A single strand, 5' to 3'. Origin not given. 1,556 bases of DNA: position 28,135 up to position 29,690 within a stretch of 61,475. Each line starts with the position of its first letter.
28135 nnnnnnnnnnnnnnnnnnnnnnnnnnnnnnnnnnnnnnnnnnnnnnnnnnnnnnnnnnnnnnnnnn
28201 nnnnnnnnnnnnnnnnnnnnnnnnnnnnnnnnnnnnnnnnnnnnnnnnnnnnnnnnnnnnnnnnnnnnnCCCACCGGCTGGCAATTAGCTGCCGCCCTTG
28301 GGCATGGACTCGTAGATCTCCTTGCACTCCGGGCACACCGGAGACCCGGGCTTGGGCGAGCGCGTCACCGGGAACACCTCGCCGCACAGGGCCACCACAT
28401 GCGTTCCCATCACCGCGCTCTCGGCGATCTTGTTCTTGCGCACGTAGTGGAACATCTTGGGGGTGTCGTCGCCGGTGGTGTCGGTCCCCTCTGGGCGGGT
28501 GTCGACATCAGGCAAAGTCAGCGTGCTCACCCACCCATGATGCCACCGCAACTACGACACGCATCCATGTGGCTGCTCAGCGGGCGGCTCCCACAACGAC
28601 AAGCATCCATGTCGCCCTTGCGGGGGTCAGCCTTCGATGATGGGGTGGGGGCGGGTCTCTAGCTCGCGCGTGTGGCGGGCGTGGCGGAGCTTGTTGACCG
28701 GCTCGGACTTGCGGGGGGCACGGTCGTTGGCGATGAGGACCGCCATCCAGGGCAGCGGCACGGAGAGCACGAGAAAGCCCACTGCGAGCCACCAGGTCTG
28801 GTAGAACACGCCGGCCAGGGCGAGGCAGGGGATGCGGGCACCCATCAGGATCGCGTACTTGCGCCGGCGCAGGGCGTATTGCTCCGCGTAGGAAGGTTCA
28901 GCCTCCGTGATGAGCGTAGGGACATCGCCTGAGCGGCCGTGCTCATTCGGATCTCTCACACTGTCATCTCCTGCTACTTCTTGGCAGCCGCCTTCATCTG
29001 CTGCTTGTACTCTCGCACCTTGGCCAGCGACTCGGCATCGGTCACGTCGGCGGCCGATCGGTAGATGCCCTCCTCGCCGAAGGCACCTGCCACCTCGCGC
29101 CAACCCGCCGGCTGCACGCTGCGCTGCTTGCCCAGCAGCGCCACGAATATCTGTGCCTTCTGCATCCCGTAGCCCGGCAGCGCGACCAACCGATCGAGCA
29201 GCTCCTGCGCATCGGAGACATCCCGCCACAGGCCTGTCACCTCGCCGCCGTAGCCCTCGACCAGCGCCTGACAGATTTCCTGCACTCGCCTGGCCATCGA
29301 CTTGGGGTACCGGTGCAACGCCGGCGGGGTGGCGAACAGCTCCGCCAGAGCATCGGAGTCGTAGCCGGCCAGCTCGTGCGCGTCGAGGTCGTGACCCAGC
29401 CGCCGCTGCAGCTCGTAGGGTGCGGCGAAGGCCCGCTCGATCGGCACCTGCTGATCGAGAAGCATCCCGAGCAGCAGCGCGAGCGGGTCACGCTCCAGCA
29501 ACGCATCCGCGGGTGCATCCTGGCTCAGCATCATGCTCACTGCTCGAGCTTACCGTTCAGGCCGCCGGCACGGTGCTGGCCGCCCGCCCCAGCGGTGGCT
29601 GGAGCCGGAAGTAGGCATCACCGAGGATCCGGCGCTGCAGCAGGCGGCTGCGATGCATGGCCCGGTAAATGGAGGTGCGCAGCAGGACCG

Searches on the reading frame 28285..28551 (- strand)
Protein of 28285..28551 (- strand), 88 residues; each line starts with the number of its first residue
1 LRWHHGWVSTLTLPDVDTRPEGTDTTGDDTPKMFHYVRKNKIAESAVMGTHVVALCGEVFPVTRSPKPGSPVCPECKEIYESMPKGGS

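Call 9: search_protein_families(library=pfam, proteins=[window:28285-28551:-])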
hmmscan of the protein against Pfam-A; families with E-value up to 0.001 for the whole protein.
window:28285-28551:- (88 aa): 1 family
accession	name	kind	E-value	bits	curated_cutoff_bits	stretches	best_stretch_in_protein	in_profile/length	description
PF11238.13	DUF3039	-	2.5e-30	104.4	22.7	1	28-83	2-56/56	Protein of unknown function (DUF3039)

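Call 38: find_encoding_contigs(protein=window:28285-28551:-, flank=2000, max_places=5)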
Protein window:28285-28551:- (88 aa): no gene with exactly this product is on record in the collection.

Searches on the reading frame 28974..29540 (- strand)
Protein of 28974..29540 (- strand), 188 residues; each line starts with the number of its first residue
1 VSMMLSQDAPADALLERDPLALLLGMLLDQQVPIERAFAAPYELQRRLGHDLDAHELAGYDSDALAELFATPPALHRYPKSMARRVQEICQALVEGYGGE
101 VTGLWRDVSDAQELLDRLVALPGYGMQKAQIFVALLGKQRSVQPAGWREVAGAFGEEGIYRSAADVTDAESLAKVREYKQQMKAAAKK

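Call 9: search_protein_families(library=pfam, proteins=[window:28974-29540:-])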
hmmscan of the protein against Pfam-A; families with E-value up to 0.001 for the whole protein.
window:28974-29540:- (188 aa): 1 family
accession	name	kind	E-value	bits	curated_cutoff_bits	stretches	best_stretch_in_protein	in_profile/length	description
PF00730.31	HhH-GPD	-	5e-07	30.5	26.2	1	25-176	2-87/108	HhH-GPD superfamily base excision DNA repair protein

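Call 22: search_protein_families(library=ncbifam, proteins=[window:28974-29540:-], max_evalue=0.00001)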
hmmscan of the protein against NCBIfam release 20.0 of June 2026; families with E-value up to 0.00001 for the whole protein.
window:28974-29540:- (188 aa): 1 family
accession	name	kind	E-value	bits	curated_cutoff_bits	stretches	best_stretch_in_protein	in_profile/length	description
TIGR03252.1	TIGR03252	hypoth_equivalog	4e-80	267.9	136.5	1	3-187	2-186/189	HhH-GPD-type base excision DNA repair protein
